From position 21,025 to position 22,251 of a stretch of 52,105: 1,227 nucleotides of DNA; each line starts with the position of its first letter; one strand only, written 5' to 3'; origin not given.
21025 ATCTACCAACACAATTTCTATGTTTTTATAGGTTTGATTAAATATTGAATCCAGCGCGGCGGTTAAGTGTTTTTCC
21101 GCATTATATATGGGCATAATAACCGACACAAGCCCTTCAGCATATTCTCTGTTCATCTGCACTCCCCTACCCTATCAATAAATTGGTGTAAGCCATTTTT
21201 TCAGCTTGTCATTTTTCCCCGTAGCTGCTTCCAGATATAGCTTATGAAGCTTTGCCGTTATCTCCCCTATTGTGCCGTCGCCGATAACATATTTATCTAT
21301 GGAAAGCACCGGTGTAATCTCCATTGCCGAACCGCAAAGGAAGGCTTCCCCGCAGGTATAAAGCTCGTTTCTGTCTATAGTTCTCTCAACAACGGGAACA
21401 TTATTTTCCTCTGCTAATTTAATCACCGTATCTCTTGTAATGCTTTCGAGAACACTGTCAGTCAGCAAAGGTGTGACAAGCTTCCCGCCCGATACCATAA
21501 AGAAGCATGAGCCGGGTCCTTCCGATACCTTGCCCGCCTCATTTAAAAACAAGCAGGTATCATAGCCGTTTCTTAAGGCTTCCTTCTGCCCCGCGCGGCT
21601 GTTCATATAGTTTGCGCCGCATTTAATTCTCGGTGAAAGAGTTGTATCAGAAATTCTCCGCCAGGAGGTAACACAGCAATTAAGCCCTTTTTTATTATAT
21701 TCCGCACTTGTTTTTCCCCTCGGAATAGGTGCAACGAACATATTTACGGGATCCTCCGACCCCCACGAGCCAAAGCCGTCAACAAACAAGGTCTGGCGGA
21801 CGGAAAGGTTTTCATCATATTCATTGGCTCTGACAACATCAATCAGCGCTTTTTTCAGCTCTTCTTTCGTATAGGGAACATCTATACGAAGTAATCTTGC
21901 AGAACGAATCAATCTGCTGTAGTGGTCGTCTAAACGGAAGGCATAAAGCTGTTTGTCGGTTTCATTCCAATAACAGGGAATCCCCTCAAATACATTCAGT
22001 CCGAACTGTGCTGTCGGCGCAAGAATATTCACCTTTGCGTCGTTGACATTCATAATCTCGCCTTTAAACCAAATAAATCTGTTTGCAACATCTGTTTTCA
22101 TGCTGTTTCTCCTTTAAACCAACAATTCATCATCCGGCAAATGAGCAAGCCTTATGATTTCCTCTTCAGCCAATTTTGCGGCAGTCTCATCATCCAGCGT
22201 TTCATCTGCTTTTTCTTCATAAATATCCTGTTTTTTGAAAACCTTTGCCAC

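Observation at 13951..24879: Aldolase, class IV aminotransferase, fold-III decarboxylase and ATP-grasp: a candidate pathway making an amine and ligating it to a uronic acid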

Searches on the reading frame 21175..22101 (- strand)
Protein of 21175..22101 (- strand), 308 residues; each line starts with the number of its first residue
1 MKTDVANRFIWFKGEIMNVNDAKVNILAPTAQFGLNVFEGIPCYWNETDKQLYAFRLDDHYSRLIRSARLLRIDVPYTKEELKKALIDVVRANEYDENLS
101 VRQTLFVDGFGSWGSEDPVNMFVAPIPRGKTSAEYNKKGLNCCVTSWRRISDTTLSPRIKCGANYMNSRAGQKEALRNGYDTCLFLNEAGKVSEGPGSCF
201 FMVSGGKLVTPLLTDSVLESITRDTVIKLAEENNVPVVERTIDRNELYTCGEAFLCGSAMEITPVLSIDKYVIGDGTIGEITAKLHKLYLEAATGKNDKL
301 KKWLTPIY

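Call 3: search_protein_families(library=pfam, proteins=[window:21175-22101:-])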
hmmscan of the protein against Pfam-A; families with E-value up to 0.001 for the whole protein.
window:21175-22101:- (308 aa): 1 family
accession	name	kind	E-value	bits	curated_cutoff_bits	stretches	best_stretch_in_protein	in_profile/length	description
PF01063.24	Aminotran_4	-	1.5e-46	159.4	28.5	1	37-268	2-223/223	Amino-transferase class IV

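Call 6: search_protein_families(library=ncbifam, proteins=[window:21175-22101:-], max_evalue=0.01)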
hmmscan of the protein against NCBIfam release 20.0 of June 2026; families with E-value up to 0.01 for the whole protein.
window:21175-22101:- (308 aa): 21 families
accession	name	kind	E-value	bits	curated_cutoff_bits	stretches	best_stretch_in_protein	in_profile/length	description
NF005146.0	PRK06606.1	equivalog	1.3e-88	296.9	279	1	7-307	6-306/307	branched-chain amino acid transaminase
TIGR01122.1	ilvE_I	equivalog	1.2e-82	277.4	245.55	1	11-307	1-298/298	branched-chain-amino-acid transaminase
NF006185.0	PRK08320.1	subfamily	3.4e-52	177.4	363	1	8-296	3-286/292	branched-chain amino acid aminotransferase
NF005726.0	PRK07544.1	equivalog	1e-48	166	396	1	7-293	10-288/295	branched-chain amino acid aminotransferase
NF009126.0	PRK12479.1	equivalog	2.4e-41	141.9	518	1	6-287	2-278/299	branched-chain-amino-acid transaminase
NF009897.0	PRK13357.1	equivalog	1.8e-35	122.4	307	1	11-307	44-357/358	branched-chain amino acid aminotransferase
NF005209.0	PRK06680.1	subfamily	2e-33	115.5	320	1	7-294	2-282/286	D-amino-acid transaminase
TIGR01123.1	ilvE_II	equivalog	7.8e-32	110.5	250.05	1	11-305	1-311/313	branched-chain-amino-acid transaminase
TIGR01121.1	D_amino_aminoT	equivalog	1.5e-31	109.6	277.45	1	12-290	4-272/276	D-amino-acid transaminase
NF009896.0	PRK13356.1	equivalog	6.3e-29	101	262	1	6-295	6-285/287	branched-chain amino acid aminotransferase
NF005800.0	PRK07650.1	equivalog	4.2e-28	98.4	308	1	9-295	2-278/290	aminodeoxychorismate lyase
NF009066.0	PRK12400.1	equivalog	7.3e-22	78.1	538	1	7-290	4-279/290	D-amino-acid transaminase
NF005888.0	PRK07849.1-3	equivalog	4.2e-19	68.6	273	1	3-270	15-271/298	aminodeoxychorismate lyase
TIGR03461.1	pabC_Proteo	equivalog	1.3e-16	60.6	176.85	1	55-273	35-250/262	aminodeoxychorismate lyase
NF004761.0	PRK06092.1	equivalog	2.5e-15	56.4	260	1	26-274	14-253/268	aminodeoxychorismate lyase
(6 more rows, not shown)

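Call 10: search_solved_structures(query=window:21175-22101:-, max_evalue=1e-20)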
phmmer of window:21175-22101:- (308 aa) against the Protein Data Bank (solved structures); distinct sequences matched with E-value up to 1e-20: 26.
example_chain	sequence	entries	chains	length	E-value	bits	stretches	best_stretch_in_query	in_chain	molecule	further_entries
6h65_A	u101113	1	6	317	2.5e-72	246.9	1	7-308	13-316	Branched-chain-amino-acid aminotransferase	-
6gkr_A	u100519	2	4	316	1.7e-70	240.9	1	8-307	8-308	Branched-chain-amino-acid aminotransferase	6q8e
7nea_A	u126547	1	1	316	2.2e-69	237.2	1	8-307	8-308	Branched-chain-amino-acid aminotransferase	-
7neb_A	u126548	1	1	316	4.1e-69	236.4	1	8-307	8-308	Branched-chain-amino-acid aminotransferase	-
5ce8_A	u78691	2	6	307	1.5e-68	234.5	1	9-308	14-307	Branched-chain amino acid aminotransferase | Branched-chain-amino-acid aminotransferase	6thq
4whx_A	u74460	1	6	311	1.2e-56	195.5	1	9-307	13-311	Branched-chain-amino-acid transaminase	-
3u0g_A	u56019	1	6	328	1.4e-56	195.2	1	9-307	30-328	Putative branched-chain amino acid aminotransferase IlvE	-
1i1k_A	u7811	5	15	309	6.8e-54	186.4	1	8-305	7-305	BRANCHED-CHAIN AMINO ACID AMINOTRANSFERASE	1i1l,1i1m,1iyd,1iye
1a3g_A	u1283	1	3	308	8.3e-54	186.1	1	8-305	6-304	BRANCHED-CHAIN AMINO ACID AMINOTRANSFERASE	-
1wrv_A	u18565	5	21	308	8.7e-50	172.9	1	9-306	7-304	Branched-Chain Amino Acid Aminotransferase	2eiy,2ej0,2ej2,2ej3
6nst_A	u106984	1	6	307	7.9e-47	163.2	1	9-305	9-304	Branched-chain-amino-acid aminotransferase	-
5mqz_A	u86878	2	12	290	1.3e-40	142.8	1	9-289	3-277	Putative branched-chain-amino-acid aminotransferase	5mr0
5cm0_A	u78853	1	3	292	1.5e-36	129.4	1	9-292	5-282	Branched-chain transaminase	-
5e25_A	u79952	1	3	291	1.8e-36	129.2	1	9-292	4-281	branched-chain aminotransferase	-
7p3t_A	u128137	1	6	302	2.8e-25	92.4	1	10-289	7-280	Branched-chain amino acid aminotransferase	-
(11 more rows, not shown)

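Call 30: search_solved_structures(query=window:21175-22101:-, max_evalue=1e-50, show_alignments=5)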
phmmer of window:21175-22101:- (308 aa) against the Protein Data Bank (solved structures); distinct sequences matched with E-value up to 1e-50: 9.
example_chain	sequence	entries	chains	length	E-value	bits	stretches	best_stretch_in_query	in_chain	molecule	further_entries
6h65_A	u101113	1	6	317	2.5e-72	246.9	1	7-308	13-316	Branched-chain-amino-acid aminotransferase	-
6gkr_A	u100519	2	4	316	1.7e-70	240.9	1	8-307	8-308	Branched-chain-amino-acid aminotransferase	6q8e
7nea_A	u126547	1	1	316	2.2e-69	237.2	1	8-307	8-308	Branched-chain-amino-acid aminotransferase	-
7neb_A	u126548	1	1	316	4.1e-69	236.4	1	8-307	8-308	Branched-chain-amino-acid aminotransferase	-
5ce8_A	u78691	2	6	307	1.5e-68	234.5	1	9-308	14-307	Branched-chain amino acid aminotransferase | Branched-chain-amino-acid aminotransferase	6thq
4whx_A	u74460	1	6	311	1.2e-56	195.5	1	9-307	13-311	Branched-chain-amino-acid transaminase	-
3u0g_A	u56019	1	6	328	1.4e-56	195.2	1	9-307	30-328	Putative branched-chain amino acid aminotransferase IlvE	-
1i1k_A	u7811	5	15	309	6.8e-54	186.4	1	8-305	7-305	BRANCHED-CHAIN AMINO ACID AMINOTRANSFERASE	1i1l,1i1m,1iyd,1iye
1a3g_A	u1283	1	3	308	8.3e-54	186.1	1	8-305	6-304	BRANCHED-CHAIN AMINO ACID AMINOTRANSFERASE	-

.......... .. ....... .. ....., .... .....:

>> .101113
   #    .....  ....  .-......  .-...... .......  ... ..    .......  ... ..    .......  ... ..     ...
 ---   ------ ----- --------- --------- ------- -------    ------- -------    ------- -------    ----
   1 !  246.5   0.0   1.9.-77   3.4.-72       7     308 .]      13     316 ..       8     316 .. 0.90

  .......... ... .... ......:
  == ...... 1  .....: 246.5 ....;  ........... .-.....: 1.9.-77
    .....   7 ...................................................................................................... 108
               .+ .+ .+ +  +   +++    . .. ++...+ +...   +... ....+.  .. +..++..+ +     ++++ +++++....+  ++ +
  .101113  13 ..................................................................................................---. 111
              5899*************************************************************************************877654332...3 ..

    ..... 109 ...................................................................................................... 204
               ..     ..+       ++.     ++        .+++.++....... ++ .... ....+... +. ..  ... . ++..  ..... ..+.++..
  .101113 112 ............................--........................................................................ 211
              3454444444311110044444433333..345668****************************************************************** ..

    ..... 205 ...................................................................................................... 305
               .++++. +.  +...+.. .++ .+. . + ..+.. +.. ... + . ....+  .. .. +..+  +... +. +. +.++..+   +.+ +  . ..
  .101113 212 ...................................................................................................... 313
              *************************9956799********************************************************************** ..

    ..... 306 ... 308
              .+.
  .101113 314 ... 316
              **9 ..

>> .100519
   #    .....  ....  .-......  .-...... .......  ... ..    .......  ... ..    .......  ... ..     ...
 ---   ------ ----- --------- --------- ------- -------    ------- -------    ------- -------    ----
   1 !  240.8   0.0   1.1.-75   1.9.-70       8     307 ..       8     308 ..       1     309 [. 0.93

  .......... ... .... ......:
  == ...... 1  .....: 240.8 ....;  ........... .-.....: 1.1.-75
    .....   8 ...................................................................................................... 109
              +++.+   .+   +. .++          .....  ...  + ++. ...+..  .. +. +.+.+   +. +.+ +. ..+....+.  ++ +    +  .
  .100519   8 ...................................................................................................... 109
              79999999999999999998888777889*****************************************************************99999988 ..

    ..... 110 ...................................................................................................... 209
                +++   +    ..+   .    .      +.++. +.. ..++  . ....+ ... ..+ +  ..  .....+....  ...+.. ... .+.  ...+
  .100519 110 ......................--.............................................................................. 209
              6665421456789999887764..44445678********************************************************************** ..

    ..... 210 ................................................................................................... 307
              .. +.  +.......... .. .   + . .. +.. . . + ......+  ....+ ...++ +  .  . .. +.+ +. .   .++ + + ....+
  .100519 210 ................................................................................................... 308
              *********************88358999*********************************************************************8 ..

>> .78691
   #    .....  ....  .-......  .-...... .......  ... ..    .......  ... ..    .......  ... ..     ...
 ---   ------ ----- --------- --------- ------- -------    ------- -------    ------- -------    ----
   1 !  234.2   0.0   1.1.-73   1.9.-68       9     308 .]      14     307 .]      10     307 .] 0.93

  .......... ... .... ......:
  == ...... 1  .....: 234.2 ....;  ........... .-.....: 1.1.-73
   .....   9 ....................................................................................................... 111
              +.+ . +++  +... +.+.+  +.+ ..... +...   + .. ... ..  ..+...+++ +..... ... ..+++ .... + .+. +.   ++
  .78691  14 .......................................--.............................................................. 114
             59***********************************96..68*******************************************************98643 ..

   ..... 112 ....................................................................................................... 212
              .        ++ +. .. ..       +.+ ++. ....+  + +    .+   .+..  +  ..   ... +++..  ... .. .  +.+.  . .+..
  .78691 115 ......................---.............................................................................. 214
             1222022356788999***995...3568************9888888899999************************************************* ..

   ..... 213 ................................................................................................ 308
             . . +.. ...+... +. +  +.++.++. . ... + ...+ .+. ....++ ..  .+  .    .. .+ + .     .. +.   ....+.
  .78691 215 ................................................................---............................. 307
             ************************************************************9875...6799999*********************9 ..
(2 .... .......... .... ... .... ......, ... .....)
